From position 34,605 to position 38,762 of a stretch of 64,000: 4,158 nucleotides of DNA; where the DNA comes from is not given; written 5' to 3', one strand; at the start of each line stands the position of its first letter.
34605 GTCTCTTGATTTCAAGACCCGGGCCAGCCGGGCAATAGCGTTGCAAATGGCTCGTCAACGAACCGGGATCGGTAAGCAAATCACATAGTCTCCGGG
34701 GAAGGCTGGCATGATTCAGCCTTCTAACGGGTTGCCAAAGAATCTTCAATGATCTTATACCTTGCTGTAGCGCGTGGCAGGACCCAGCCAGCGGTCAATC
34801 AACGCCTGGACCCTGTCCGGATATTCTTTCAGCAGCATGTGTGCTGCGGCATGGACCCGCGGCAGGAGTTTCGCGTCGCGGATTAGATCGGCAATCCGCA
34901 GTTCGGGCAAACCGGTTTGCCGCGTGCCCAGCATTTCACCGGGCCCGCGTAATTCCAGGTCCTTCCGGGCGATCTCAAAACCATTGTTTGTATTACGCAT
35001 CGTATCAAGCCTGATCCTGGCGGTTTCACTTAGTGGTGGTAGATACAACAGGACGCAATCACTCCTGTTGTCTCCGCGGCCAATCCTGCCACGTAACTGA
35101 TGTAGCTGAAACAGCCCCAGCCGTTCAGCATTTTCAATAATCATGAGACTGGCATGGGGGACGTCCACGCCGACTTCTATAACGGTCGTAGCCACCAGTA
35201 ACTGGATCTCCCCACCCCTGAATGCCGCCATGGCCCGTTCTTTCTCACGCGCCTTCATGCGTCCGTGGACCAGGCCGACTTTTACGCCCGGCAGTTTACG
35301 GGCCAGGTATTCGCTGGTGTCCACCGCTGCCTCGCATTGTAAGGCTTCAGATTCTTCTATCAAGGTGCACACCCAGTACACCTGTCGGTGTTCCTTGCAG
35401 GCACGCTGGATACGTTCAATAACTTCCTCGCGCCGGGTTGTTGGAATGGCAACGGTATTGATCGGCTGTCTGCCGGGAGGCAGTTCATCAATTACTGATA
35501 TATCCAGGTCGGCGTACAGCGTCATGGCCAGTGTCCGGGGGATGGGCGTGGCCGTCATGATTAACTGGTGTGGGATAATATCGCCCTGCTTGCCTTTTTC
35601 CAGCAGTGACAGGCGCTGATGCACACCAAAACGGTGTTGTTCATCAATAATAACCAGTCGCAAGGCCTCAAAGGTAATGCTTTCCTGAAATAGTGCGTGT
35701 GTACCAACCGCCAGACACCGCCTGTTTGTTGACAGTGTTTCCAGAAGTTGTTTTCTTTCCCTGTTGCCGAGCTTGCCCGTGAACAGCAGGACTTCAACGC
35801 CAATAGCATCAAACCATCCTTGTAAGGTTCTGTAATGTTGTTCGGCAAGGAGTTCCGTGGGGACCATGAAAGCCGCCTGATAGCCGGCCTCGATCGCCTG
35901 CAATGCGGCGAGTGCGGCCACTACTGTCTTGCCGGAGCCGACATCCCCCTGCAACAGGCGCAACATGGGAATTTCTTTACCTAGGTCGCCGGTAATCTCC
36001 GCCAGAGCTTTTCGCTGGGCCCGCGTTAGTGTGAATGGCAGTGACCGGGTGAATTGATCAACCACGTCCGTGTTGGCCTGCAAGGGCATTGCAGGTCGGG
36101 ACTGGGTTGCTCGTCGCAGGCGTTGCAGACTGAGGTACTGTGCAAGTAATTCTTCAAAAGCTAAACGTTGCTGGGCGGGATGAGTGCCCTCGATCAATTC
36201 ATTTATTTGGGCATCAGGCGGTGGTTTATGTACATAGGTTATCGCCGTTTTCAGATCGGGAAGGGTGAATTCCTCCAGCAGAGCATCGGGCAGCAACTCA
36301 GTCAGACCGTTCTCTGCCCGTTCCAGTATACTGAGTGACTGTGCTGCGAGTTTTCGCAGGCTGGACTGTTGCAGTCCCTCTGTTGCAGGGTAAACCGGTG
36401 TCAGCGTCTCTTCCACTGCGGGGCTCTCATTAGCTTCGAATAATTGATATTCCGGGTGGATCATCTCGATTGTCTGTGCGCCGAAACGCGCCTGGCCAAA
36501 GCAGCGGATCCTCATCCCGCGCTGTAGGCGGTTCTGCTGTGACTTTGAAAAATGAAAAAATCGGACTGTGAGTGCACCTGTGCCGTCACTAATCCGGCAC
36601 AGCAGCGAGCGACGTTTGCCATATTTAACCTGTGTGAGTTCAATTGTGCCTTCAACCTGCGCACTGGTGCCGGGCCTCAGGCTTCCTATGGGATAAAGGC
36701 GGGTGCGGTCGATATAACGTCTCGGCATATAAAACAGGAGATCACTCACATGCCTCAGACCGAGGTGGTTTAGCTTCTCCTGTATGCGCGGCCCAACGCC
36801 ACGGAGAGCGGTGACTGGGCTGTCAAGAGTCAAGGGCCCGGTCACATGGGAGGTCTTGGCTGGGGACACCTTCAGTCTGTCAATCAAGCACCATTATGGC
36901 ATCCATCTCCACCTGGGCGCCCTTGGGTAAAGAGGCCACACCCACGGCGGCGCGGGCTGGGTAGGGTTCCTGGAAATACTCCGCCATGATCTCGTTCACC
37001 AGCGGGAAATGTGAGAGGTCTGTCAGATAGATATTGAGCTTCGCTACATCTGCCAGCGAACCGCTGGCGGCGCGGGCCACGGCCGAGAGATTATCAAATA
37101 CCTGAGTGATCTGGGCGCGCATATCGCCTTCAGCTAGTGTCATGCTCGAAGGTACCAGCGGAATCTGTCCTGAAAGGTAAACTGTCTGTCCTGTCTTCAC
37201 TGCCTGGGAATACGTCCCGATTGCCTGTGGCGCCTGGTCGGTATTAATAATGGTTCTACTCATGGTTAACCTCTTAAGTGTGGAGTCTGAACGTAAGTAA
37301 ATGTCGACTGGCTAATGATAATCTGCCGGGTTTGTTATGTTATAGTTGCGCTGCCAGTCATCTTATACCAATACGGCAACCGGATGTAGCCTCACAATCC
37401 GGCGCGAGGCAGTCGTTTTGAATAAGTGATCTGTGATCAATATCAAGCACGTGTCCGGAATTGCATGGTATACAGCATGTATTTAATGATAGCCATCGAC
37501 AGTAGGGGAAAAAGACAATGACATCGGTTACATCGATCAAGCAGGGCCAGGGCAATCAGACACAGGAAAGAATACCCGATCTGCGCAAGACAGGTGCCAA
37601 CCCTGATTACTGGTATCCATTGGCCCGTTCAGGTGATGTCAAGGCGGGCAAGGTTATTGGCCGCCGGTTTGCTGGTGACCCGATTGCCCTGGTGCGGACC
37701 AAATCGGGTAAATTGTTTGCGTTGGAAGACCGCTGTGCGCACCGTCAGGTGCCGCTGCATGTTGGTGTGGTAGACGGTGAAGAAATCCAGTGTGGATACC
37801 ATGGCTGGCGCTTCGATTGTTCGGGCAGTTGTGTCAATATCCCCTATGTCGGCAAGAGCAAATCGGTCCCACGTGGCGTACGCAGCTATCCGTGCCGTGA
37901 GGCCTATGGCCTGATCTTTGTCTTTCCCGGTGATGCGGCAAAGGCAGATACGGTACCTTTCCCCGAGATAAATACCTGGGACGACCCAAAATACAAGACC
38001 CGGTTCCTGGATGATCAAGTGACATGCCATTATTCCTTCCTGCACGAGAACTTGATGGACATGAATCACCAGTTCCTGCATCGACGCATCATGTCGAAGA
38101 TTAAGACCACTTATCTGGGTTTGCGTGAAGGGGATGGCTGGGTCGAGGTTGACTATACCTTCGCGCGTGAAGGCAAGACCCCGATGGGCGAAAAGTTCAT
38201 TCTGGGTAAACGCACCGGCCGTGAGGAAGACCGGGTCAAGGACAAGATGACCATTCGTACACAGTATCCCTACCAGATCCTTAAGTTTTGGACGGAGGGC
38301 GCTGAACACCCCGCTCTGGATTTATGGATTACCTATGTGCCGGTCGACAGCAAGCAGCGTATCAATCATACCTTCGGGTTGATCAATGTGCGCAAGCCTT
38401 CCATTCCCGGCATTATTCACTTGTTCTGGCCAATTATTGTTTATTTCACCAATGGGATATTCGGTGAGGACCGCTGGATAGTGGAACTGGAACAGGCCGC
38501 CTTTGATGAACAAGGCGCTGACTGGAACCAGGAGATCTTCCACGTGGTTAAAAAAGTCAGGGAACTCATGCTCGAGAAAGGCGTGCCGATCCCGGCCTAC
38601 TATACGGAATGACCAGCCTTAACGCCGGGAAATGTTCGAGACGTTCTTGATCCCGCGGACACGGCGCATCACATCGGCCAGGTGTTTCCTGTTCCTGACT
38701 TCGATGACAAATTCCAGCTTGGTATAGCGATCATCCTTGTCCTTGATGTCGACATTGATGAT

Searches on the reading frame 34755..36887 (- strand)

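Call 40: search_protein_families(library=pfam, proteins=[window:34755-36887:-], max_evalue=0.00001)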
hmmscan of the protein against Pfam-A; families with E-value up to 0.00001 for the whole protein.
window:34755-36887:- (710 aa): 6 families
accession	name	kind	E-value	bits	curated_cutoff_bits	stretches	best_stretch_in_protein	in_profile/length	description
PF00271.37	Helicase_C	-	3.3e-23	82.5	23.5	1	498-604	13-108/110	Helicase conserved C-terminal domain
PF00270.35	DEAD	-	4.4e-23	82.3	26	1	288-453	1-164/167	DEAD/DEAH box helicase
PF17191.10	RecG_wedge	-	1.6e-17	64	23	1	28-186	5-160/162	RecG wedge domain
PF19833.4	RecG_dom3_C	-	4.4e-12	46.3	26.8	1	633-691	1-60/87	ATP-dependent DNA helicase RecG, domain 3, C-terminal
PF04851.21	ResIII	-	2.1e-10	41.2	22.5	1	287-448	4-162/164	Type III restriction enzyme, res subunit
PF01336.31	tRNA_anti-codon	-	1.4e-07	31.8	27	1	78-149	3-74/75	OB-fold nucleic acid binding domain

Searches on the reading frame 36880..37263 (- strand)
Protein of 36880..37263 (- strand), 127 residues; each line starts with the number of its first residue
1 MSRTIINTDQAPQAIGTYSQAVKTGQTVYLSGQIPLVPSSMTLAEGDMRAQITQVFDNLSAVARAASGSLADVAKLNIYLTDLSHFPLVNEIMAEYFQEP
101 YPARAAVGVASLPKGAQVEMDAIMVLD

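Call 40: search_protein_families(library=pfam, proteins=[window:36880-37263:-], max_evalue=0.00001)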
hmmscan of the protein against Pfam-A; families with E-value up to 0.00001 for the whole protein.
window:36880-37263:- (127 aa): 1 family
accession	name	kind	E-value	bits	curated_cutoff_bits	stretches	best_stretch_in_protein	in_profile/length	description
PF01042.26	Ribonuc_L-PSP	-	2.7e-36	124.7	27.3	1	9-124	2-119/121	Endoribonuclease L-PSP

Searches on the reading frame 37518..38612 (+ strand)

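Call 86: search_protein_families(library=pfam, proteins=[window:37518-38612:+], max_evalue=0.00001)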
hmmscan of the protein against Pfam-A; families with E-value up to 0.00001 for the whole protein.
window:37518-38612:+ (364 aa): 2 families
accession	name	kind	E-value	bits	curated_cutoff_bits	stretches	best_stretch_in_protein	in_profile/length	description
PF00355.32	Rieske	-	2e-24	85.8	20.3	1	32-117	2-87/88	Rieske [2Fe-2S] domain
PF19112.6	VanA_C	-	5.3e-14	53.2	23.5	1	168-332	1-165/193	Vanillate O-demethylase oxygenase C-terminal domain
